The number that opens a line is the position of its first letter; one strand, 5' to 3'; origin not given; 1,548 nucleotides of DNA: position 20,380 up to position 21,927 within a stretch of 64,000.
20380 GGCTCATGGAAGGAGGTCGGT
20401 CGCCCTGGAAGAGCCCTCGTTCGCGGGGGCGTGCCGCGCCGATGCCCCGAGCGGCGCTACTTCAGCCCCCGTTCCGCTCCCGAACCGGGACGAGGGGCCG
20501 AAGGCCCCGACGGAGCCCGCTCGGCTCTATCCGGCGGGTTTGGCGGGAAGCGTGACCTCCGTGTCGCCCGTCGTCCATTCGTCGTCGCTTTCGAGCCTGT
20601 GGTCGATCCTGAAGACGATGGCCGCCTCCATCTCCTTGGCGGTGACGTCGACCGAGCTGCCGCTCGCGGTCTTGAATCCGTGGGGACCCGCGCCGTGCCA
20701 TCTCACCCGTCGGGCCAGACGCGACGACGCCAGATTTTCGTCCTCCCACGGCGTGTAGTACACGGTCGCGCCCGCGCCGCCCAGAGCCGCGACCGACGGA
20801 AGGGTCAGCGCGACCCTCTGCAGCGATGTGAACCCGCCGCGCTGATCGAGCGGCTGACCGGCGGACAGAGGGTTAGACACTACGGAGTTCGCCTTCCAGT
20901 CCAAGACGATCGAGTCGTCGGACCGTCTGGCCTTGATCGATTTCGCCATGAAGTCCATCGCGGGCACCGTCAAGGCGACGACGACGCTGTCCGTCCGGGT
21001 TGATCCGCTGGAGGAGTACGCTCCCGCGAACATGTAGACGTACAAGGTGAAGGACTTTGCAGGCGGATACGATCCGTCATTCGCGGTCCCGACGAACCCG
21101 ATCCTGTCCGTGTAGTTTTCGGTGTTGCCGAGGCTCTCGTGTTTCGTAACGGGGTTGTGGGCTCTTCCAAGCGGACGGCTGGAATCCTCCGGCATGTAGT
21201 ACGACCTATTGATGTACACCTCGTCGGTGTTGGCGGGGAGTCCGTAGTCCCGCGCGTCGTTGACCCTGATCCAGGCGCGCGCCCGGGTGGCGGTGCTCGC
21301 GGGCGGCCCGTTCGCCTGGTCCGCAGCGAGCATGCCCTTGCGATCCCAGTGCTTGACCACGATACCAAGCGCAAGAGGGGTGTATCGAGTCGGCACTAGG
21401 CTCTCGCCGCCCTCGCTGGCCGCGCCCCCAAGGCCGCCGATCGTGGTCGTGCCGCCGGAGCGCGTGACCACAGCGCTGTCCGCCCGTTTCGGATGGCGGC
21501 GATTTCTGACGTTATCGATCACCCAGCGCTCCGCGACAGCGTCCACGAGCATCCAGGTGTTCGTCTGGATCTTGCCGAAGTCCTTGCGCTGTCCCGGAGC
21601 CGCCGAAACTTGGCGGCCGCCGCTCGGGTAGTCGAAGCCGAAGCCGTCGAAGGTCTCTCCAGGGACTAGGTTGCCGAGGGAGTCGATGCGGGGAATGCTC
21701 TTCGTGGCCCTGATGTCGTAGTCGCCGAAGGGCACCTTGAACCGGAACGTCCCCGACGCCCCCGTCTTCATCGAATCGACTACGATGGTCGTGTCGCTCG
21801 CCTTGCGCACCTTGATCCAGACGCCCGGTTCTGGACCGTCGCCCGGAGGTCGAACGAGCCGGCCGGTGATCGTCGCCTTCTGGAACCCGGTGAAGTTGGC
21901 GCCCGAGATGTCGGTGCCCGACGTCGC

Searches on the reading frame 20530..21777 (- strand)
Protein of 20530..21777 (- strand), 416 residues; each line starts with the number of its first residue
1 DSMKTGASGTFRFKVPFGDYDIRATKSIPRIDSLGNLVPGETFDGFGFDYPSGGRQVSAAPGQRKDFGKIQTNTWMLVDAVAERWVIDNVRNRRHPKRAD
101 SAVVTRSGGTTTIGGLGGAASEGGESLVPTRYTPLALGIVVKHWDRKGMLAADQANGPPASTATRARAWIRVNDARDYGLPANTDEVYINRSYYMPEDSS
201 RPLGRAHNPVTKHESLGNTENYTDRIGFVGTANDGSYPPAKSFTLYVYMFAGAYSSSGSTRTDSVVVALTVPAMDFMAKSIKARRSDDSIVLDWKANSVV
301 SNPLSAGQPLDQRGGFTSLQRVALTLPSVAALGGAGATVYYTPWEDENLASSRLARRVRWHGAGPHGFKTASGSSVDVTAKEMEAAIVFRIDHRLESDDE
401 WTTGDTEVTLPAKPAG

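Call 69: predict_structure(alignment_id=A3)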
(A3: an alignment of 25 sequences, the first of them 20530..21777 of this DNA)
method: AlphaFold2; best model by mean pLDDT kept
length: 416 residues; sequences in the alignment: 25
mean_pLDDT: 71.1   pTM: 0.68
mean pLDDT of the five models: 71.1, 68.3, 67.9, 66.7, 65.4
residues with pLDDT >= 90: 74; 70-90: 164; 50-70: 94; < 50: 84
segments of 3 or more residues with pLDDT < 50: 89-100, 116-130, 144-154, 156-166, 207-234, 303-306
pLDDT, mean of each block of 10 residues (from residue 1): 62 87 87 79 87 88 90 79 62 44 58 49 44 55 46 44 45 77 77 67 55 34 42 56 81 73 82 87 90 84 52 66 93 88 71 78 79 90 94 87 96 86
secondary structure, 60 per line:
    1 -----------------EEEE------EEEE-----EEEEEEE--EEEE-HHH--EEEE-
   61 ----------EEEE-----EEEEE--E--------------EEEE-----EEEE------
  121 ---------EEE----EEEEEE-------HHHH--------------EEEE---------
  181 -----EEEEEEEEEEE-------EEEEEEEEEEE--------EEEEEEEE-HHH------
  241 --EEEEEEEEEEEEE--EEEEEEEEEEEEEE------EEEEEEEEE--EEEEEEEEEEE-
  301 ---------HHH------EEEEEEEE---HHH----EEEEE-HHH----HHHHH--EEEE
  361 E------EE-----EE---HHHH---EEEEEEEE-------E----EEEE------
elements in order: E18-21 E28-31 E37-43 E46-49 E56-59 E71-74 E80-84 E102-105 E111-114 E130-132 E137-142 H150-153 E168-171 E186-196 E204-214 E223-230 E243-255 E258-271 E278-286 E289-299 E319-326 E337-341 H350-354 E357-361 H380-383 E387-394 E407-410

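Call 71: fold_search(model_id=the predicted structure, library=pdb)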
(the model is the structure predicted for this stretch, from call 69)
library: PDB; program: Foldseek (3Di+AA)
matches with E <= 10: 1215; with E <= 0.001: 23
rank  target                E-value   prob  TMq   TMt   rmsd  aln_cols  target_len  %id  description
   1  5uv8_A                5.7e-05  1.00  0.18  0.26   9.7       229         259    9  Interleukin-3 Receptor Complex (released 2018-02-07)
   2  6dg5_B                6.7e-05  1.00  0.20  0.35  11.3       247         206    9  Structure of a de novo designed Interleukin-2/Interleukin-15 mimetic complex with IL-2Rb and IL-2Rg (released 2019-01-16)
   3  5fuc_C                7.1e-05  1.00  0.20  0.36  11.9       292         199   11  Biophysical and cellular characterisation of a junctional epitope antibody that locks IL-6 and gp80 together in a stab (released 2017-01-25)
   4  5uv8_G                1.1e-04  1.00  0.20  0.28   8.9       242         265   10  Interleukin-3 Receptor Complex (released 2018-02-07)
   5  3d48_R                1.3e-04  1.00  0.19  0.37  11.2       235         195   10  Crystal structure of a prolactin receptor antagonist bound to the extracellular domain of the prolactin receptor (released 2008-06-03)
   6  5uwc_G                1.4e-04  1.00  0.19  0.29   9.2       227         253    8  Cytokine-receptor complex (released 2018-02-07)
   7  1p9m_C                1.7e-04  1.00  0.20  0.35  11.7       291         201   10  Crystal structure of the hexameric human IL-6/IL-6 alpha receptor/gp130 complex (released 2003-07-01)
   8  4pln_C                2.0e-04  0.98  0.16  0.29  15.8       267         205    9  Crystal Structure of Chicken Netrin-1 (LN-LE3) complexed with mouse Neogenin (FN4-5) (released 2014-06-18)
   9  3lpw_B                4.2e-04  0.97  0.17  0.29  12.3       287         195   10  Crystal structure of the FnIII-tandem A77-A78 from the A-band of titin (released 2010-09-08)
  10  7u7n_C                4.7e-04  1.00  0.20  0.38  11.3       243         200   12  IL-27 quaternary receptor signaling complex (released 2022-05-25)
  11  3mtr_A                4.7e-04  0.99  0.19  0.32  11.1       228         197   10  Crystal structure of the Ig5-FN1 tandem of human NCAM (released 2010-06-23)
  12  1f6f_B                5.0e-04  1.00  0.19  0.36  11.6       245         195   10  CRYSTAL STRUCTURE OF THE TERNARY COMPLEX BETWEEN OVINE PLACENTAL LACTOGEN AND THE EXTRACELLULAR DOMAIN OF THE RAT PROL (released 2000-07-04)
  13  6nmy_M                5.0e-04  0.94  0.18  0.26  20.9       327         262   10  A Cytokine-receptor complex (released 2020-01-22)
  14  3mtr_B                5.2e-04  0.99  0.21  0.36  10.7       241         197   10  Crystal structure of the Ig5-FN1 tandem of human NCAM (released 2010-06-23)
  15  1y6m_R                5.5e-04  0.99  0.19  0.33  10.6       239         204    7  Crystal structure of Epstein-Barr virus IL-10 complexed with the soluble IL-10R1 chain (released 2005-05-03)
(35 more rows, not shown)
